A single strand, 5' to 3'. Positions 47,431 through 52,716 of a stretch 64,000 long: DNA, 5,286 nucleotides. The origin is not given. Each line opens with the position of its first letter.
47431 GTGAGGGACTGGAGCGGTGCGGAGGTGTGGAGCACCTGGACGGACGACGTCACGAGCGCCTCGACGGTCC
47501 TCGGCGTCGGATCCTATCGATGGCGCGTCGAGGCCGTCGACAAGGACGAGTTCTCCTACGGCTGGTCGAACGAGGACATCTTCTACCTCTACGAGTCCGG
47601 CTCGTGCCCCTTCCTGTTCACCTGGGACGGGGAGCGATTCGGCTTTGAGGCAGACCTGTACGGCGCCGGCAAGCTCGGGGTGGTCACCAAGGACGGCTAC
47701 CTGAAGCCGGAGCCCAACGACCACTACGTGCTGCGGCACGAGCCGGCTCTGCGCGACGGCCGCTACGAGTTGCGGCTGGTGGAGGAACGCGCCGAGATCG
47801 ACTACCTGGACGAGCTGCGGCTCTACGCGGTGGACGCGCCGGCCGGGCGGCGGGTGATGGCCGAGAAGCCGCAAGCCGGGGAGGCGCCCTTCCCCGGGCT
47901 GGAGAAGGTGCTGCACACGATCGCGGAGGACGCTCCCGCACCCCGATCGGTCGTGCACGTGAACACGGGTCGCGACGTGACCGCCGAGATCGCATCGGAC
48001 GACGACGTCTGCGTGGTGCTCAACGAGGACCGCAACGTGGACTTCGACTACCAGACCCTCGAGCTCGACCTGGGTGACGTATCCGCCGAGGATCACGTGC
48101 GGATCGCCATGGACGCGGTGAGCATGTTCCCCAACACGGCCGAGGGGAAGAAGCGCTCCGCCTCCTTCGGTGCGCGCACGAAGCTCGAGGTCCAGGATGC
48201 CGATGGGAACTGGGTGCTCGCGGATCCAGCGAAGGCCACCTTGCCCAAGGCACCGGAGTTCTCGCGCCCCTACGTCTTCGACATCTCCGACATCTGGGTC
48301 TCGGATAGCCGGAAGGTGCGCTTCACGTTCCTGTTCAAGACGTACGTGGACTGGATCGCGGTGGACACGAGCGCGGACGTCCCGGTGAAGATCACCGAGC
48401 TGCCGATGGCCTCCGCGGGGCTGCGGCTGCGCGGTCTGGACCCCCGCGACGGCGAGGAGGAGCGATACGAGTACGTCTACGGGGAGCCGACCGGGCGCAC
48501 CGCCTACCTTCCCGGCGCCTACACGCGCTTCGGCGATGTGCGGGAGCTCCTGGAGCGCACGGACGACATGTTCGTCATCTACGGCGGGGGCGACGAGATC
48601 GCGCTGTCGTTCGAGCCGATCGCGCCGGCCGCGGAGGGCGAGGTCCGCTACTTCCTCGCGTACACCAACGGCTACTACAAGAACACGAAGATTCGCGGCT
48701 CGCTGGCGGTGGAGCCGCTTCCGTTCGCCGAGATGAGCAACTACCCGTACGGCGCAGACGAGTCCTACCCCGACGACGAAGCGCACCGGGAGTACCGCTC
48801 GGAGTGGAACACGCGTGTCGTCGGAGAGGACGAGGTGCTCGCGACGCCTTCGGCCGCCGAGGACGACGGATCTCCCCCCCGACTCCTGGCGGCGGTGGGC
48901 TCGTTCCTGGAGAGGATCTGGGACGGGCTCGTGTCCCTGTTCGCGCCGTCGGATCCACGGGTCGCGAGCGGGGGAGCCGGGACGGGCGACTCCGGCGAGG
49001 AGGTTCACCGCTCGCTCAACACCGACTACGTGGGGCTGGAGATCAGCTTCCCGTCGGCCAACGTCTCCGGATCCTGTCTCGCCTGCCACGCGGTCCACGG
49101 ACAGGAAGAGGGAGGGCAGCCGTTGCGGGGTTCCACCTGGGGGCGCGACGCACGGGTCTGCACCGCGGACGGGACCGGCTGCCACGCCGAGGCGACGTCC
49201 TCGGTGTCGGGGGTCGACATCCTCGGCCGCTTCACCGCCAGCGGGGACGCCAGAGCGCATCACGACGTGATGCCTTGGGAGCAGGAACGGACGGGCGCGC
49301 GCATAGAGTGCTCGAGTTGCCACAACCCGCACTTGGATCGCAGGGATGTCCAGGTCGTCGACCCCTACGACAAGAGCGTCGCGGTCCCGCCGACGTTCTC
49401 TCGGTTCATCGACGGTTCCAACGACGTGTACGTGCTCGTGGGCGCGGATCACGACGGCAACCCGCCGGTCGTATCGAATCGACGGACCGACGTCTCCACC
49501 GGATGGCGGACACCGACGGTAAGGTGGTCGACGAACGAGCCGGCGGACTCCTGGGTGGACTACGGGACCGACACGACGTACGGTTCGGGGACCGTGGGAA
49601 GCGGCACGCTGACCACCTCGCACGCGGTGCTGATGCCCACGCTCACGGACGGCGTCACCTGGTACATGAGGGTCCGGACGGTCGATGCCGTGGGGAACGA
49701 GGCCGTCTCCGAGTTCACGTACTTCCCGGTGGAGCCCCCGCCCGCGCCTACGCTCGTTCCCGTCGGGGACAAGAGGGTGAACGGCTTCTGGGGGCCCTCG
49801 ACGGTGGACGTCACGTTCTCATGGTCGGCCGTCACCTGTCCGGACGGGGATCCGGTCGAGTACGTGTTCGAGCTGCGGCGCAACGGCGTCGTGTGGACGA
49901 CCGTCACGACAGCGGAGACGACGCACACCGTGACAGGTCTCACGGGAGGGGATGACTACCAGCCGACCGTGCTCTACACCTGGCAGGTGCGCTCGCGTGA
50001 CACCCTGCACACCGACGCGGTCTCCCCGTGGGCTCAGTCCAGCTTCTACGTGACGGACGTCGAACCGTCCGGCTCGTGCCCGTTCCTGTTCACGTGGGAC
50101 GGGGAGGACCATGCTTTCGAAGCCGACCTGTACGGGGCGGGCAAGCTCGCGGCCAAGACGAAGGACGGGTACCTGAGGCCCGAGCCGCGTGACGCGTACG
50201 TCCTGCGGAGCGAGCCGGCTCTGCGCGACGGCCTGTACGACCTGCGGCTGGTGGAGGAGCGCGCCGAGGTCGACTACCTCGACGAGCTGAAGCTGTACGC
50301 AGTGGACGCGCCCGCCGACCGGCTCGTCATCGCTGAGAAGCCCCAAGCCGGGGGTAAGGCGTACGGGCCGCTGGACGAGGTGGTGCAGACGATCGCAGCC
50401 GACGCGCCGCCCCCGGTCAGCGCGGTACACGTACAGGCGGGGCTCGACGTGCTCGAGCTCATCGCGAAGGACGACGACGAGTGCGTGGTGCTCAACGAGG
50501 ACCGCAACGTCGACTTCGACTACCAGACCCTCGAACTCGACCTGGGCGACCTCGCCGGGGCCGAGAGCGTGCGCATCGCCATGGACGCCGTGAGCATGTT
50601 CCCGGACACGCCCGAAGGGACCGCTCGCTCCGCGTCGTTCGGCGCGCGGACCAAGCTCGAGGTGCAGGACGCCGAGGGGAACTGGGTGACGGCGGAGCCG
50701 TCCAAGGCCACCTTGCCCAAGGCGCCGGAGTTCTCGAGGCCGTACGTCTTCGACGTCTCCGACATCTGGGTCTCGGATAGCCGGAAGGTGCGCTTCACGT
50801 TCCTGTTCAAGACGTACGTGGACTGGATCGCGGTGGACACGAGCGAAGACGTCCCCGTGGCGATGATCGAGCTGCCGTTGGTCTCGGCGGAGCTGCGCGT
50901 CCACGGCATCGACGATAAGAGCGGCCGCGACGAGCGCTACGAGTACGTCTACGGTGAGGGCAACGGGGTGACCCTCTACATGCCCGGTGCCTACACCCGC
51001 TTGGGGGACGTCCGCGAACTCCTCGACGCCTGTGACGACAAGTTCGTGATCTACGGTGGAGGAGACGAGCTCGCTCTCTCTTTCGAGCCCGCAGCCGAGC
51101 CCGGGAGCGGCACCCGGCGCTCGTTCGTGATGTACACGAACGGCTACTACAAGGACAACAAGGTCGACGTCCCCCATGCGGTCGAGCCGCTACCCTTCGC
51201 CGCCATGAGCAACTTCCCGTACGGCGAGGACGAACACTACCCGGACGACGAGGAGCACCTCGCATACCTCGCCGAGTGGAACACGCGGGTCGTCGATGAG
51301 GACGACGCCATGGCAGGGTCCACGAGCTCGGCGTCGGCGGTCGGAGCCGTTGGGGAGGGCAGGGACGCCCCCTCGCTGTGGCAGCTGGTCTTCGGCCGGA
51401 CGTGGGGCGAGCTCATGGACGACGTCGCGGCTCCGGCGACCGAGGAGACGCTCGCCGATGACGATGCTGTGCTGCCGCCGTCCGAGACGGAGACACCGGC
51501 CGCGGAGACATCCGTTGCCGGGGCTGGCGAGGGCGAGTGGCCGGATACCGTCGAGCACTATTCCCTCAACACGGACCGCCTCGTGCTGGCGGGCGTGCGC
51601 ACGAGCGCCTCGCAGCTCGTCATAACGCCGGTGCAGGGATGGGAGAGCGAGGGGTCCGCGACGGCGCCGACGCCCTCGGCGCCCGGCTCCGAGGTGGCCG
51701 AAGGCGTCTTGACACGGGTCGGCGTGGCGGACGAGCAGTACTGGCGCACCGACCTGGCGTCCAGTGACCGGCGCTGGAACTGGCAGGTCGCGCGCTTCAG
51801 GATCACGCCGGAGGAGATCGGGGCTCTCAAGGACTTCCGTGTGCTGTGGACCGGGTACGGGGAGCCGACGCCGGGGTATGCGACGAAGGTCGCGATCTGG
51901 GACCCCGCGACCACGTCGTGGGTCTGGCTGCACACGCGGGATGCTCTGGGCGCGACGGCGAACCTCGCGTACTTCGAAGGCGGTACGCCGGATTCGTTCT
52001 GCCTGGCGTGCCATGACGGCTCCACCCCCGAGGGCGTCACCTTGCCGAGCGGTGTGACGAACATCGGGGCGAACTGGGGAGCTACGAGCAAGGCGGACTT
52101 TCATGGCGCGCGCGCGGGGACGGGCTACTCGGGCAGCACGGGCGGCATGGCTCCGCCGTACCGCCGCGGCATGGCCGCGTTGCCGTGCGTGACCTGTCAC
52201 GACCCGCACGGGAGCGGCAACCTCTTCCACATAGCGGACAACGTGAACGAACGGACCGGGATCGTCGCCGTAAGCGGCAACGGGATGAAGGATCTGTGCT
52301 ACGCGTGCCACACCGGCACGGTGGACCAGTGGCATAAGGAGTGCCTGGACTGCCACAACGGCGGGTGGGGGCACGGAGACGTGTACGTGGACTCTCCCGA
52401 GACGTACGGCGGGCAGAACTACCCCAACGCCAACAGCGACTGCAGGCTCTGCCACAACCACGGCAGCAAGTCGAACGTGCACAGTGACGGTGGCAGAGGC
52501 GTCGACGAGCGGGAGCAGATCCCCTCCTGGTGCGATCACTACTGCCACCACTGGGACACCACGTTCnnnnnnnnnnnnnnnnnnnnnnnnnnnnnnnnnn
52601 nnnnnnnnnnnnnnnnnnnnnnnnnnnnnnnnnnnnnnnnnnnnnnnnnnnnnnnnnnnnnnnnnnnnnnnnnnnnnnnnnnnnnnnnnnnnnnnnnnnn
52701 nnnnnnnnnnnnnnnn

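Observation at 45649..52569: Giant modular multihaem cytochrome c in a monoderm-type, high-GC genome: candidate extracellular electron-transfer protein with unusual architecture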

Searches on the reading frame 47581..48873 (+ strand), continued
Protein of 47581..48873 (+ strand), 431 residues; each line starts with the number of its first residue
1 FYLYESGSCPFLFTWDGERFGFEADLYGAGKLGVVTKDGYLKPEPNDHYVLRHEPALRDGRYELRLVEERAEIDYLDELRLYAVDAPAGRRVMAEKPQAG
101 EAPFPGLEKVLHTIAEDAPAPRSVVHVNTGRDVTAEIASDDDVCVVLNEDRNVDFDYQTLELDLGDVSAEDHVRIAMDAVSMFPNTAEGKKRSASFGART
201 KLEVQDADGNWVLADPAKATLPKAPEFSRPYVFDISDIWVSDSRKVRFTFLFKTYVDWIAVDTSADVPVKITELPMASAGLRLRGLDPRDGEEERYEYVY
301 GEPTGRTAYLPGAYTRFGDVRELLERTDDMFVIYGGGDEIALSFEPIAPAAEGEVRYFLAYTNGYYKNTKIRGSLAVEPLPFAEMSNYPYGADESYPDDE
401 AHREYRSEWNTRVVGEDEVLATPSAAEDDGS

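Call 80: search_protein_families(library=pfam, proteins=[L017:5740-6438:-, L017:6640-7809:+, L017:11321-13090:-, L017:13190-14143:-, L017:14406-17300:+, L015:4479-6347:-, L015:6819-7451:-, L015:11328-12767:+, L015:12793-14745:+, L015:15293-17428:-], max_evalue=0.001)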
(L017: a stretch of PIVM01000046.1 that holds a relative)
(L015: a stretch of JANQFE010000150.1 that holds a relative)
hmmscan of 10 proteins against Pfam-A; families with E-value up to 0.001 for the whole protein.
L017:5740-6438:- (232 aa): 1 family
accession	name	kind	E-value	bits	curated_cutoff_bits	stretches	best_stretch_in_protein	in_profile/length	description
PF06468.19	Spond_N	-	5.9e-10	40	24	1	34-154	24-152/194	Spondin_N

L017:6640-7809:+ (390 aa): 2 families
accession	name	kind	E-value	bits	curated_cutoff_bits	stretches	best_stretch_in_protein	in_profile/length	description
PF01625.27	PMSR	-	7.6e-63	211.8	23.7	1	50-200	2-152/153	Peptide methionine sulfoxide reductase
PF01641.26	SelR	-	4.1e-47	159.4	24.9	1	255-368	1-115/116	SelR domain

L017:11321-13090:- (589 aa): 0 families

L017:13190-14143:- (317 aa): 1 family
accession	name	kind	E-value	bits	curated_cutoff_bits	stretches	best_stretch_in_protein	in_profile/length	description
PF19783.5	DUF6268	-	3.6e-05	23.4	22.8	1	144-274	106-237/279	Domain of unknown function (DUF6268)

L017:14406-17300:+ (965 aa): 3 families
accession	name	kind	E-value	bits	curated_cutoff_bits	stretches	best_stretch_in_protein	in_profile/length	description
PF00501.34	AMP-binding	-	8.4e-63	212.9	29.9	1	142-544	2-384/384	AMP-binding enzyme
PF01553.26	Acyltransferase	-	2.3e-25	89.4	23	1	772-897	2-131/132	Acyltransferase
PF00550.31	PP-binding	-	2.2e-05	25.1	20.8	1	52-101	17-65/67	Phosphopantetheine attachment site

L015:4479-6347:- (622 aa): 23 families
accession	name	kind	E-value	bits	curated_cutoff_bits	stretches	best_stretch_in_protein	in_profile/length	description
PF13414.12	TPR_11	-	1.6e-44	149.7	26.8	5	513-548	7-42/42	TPR repeat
PF00515.34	TPR_1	-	4.4e-43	143.8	27.8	5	568-601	1-34/34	Tetratricopeptide repeat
PF07719.23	TPR_2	-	4.8e-38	126.6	27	4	568-601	1-34/34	Tetratricopeptide repeat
PF13431.12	TPR_17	-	1.8e-29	99.9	24.4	2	523-554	2-33/34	Tetratricopeptide repeat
PF13424.12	TPR_12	-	2.9e-26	91.9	30.1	3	501-563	4-74/77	Tetratricopeptide repeat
PF14559.12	TPR_19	-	5e-26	91.3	25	3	510-553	1-44/68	Tetratricopeptide repeat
PF13374.12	TPR_10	-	8.3e-24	83.3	27.5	0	501-529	3-31/42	Tetratricopeptide repeat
PF13432.12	TPR_16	-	5.2e-21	75.2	32.7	3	505-568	2-65/65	Tetratricopeptide repeat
PF13181.12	TPR_8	-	1.1e-20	72.3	25.7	0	469-498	4-33/34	Tetratricopeptide repeat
PF13428.12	TPR_14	-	2.7e-20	71.3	23.5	0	502-541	3-42/44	Tetratricopeptide repeat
PF24575.1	TPR_Slam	-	7.7e-13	49.2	35.2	0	439-489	54-104/104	Surface lipoprotein assembly modifier, N-terminal TPR repeats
PF23914.1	TPR_CcmH_CycH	-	1.5e-09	38.3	42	1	456-563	40-150/158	Cytochrome c-type biogenesis protein H TPR domain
PF07721.20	TPR_4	-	4.5e-09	36.5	27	0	568-593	1-26/26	Tetratricopeptide repeat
PF13176.12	TPR_7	-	2.7e-08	33.7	27.9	0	469-496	2-31/36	Tetratricopeptide repeat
PF14561.12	TPR_20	-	8.9e-08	32.8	25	0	483-532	5-54/90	Tetratricopeptide repeat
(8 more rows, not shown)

L015:6819-7451:- (210 aa): 4 families
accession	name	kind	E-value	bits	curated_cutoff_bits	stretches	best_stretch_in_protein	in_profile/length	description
PF09699.15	Paired_CXXCH_1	-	5.4e-08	32.8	20.6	1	173-210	7-38/41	Doubled CXXCH motif (Paired_CXXCH_1)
PF14522.11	Cytochrome_C7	-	1.3e-07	31.7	24.8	1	52-159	15-66/67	Cytochrome c7 and related cytochrome c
PF02085.21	Cytochrom_CIII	-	0.00015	22.5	22.9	0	148-210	27-84/101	Class III cytochrome C family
PF22113.1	Mtrc-MtrF_II-IV_dom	-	0.00056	19.9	30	0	47-161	78-165/176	Outer membrane cytochrome MtrC/MtrF-like, domains II/IV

L015:11328-12767:+ (480 aa): 5 families
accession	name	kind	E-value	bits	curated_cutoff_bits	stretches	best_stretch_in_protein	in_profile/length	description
PF01436.27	NHL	-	1.2e-18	66.6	20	1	170-196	1-28/28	NHL repeat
PF17170.10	DUF5128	-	4.4e-11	43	22.9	1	135-205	54-127/321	6-bladed beta-propeller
PF08450.18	SGL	-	6.9e-06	26.3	26.3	1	88-206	92-220/246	SMP-30/Gluconolactonase/LRE-like region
PF25021.1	TEN_NHL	-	9.9e-05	21.9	27.1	0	168-194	327-354/357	Teneurin NHL domain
PF02412.23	TSP_3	-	0.00099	19.2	25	0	303-331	12-36/36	Thrombospondin type 3 repeat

L015:12793-14745:+ (651 aa): 3 families
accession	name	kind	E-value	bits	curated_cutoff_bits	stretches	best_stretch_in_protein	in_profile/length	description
PF14522.11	Cytochrome_C7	-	4.9e-09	36.3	24.8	0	42-106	13-67/67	Cytochrome c7 and related cytochrome c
PF09699.15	Paired_CXXCH_1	-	3.9e-08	33.3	20.6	0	39-77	3-38/41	Doubled CXXCH motif (Paired_CXXCH_1)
PF14537.11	Cytochrom_c3_2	-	9.7e-07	29.6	25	0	43-113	7-72/79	Cytochrome c3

L015:15293-17428:- (711 aa): 7 families
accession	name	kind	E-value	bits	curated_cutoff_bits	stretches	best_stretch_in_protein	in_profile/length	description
PF02518.31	HATPase_c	-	3.5e-25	89.1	26.4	1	608-710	2-108/111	Histidine kinase-, DNA gyrase B-, and HSP90-like ATPase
PF00989.32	PAS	-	3.1e-16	59.8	22.6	1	362-475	1-113/113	PAS fold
PF13426.13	PAS_9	-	3.4e-14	53.4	27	1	372-477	1-103/103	PAS domain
PF14827.12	dCache_3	-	5.4e-13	49.5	25.7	1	47-207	6-166/239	Double sensory domain of two-component sensor kinase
PF00512.31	HisKA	-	9.5e-11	42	26.9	1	501-565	2-63/66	His Kinase A (phospho-acceptor) domain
PF08448.16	PAS_4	-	4.8e-10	40.1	23.1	1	369-479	2-109/110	PAS fold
PF13188.13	PAS_8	-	3e-09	36.9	21.8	1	362-413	1-49/65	PAS domain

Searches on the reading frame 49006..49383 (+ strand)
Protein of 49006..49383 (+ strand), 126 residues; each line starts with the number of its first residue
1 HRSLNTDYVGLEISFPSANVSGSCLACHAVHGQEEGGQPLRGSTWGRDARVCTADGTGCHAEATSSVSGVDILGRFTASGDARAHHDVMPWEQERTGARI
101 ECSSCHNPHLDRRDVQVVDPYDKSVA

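Call 31: search_solved_structures(query=window:49006-49383:+, max_evalue=1, show_alignments=1)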
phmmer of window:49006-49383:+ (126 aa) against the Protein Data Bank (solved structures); distinct sequences matched with E-value up to 1: 0.

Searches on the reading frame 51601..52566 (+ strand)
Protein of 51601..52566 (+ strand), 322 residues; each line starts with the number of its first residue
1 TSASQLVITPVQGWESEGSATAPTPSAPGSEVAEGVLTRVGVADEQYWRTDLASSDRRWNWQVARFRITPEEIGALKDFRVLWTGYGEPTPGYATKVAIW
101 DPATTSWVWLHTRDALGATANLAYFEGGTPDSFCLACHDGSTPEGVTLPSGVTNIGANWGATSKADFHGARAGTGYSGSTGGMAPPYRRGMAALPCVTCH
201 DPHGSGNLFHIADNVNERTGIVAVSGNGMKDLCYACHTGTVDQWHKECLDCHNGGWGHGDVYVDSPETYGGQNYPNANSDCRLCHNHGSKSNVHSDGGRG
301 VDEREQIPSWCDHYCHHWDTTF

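Call 56: predict_structure(alignment_id=A2)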
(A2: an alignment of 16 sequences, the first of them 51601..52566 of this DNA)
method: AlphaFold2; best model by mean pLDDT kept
length: 322 residues; sequences in the alignment: 16
mean_pLDDT: 64.1   pTM: 0.50
mean pLDDT of the five models: 64.1, 63.6, 59.5, 56.7, 53.2
residues with pLDDT >= 90: 21; 70-90: 107; 50-70: 110; < 50: 84
segments of 3 or more residues with pLDDT < 50: 127-129, 148-152, 157-166, 169-171, 173-178, 255-257, 259-272, 288-322
pLDDT, mean of each block of 10 residues (from residue 1): 67 90 92 82 71 82 87 67 75 82 83 68 55 56 49 49 47 47 66 65 55 70 70 80 69 52 41 64 56 37 42 40 35
secondary structure, 60 per line:
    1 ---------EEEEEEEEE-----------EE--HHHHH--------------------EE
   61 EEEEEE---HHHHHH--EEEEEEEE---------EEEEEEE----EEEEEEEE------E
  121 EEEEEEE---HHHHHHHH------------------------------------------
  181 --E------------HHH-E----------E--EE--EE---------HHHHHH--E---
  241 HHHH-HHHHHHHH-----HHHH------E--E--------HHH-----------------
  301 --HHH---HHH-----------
elements in order: E10-18 H34-38 E59-66 H70-75 E78-85 E95-101 E106-113 E120-127 H131-138 H229-234 H241-244 H246-253 H259-262

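Call 58: fold_search(model_id=the predicted structure, library=pdb)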
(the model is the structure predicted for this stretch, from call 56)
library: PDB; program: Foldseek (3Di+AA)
matches with E <= 10: 116; with E <= 0.001: 0
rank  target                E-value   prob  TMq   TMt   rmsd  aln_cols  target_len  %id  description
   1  4dam_F                1.0e+00  0.06  0.08  0.16  11.3        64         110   14  Crystal structure of small single-stranded DNA-binding protein from Streptomyces coelicolor (released 2013-01-16)
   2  6vg0_C                1.2e+00  0.08  0.12  0.10   4.7        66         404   11  CRYSTAL STRUCTURE OF HUMAN CYTOSOLIC ISOCITRATE DEHYDROGENASE (IDH1) R132H MUTANT IN COMPLEX WITH NADPH and AGI-15056 (released 2020-02-05)
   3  4dam_A                1.6e+00  0.05  0.08  0.17   9.7        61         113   15  Crystal structure of small single-stranded DNA-binding protein from Streptomyces coelicolor (released 2013-01-16)
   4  7pjn_D                1.9e+00  0.06  0.12  0.10   4.6        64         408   11  Crystal Structure of Ivosidenib-resistant IDH1 variant R132C S280F in complex with NADPH and inhibitor DS-1001B (released 2022-07-13)
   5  4l04_C                2.0e+00  0.07  0.12  0.09   4.8        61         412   10  Crystal Structure Analysis of human IDH1 mutants in complex with NADP+ and Ca2+/alpha-Ketoglutarate (released 2013-07-31)
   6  2uxq_A                2.1e+00  0.07  0.13  0.11   4.5        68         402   12  Isocitrate dehydrogenase from the psychrophilic bacterium Desulfotalea psychrophila: biochemical properties and crysta (released 2008-02-05)
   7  8vhc_A                2.1e+00  0.04  0.10  0.08   6.4        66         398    9  Crystal Structure of Human IDH1 R132Q in complex with NADPH (released 2024-04-24)
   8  5tqh_D                2.1e+00  0.04  0.11  0.09   5.9        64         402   11  IDH1 R132H mutant in complex with IDH889 (released 2017-01-25)
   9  6bkz_A                2.2e+00  0.04  0.11  0.09   5.9        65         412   11  Novel Modes of Inhibition of Wild-Type IDH1: Non-equivalent Allosteric Inhibition with Cmpd3 (released 2018-07-25)
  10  6b0z_D                2.2e+00  0.03  0.10  0.08   6.6        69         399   10  IDH1 R132H mutant in complex with IDH305 (released 2017-11-08)
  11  4l06_D                2.4e+00  0.02  0.10  0.08  15.7        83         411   10  Crystal Structure Analysis of human IDH1 mutants in complex with NADP+ and Ca2+/alpha-Ketoglutarate (released 2013-07-24)
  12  2qfw_D                2.5e+00  0.03  0.10  0.08   6.4        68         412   12  Crystal structure of Saccharomyces cerevesiae mitochondrial NADP(+)-dependent isocitrate dehydrogenase in complex with (released 2008-07-01)
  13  4aov                  2.9e+00  0.06  0.13  0.11   4.5        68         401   12  DpIDH-NADP. The complex structures of Isocitrate dehydrogenase from Clostridium thermocellum and Desulfotalea psychrophi (released 2012-07-11)
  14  4l06_A                2.9e+00  0.05  0.11  0.09   5.2        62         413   11  Crystal Structure Analysis of human IDH1 mutants in complex with NADP+ and Ca2+/alpha-Ketoglutarate (released 2013-07-24)
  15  9b81_A                2.9e+00  0.03  0.10  0.09   6.0        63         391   11  Crystal structure of wild type IDH1 bound to compound 4 (released 2025-03-26)
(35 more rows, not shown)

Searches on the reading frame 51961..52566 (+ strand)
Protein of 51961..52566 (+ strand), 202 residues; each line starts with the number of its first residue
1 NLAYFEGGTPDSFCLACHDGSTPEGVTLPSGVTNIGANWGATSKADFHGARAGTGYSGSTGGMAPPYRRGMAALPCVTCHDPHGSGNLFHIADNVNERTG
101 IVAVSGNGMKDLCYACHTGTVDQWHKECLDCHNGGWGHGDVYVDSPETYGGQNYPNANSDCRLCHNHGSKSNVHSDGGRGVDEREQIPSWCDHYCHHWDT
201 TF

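Call 30: search_solved_structures(query=window:51961-52566:+, max_evalue=1, show_alignments=1)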
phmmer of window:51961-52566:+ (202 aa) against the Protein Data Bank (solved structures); distinct sequences matched with E-value up to 1: 0.
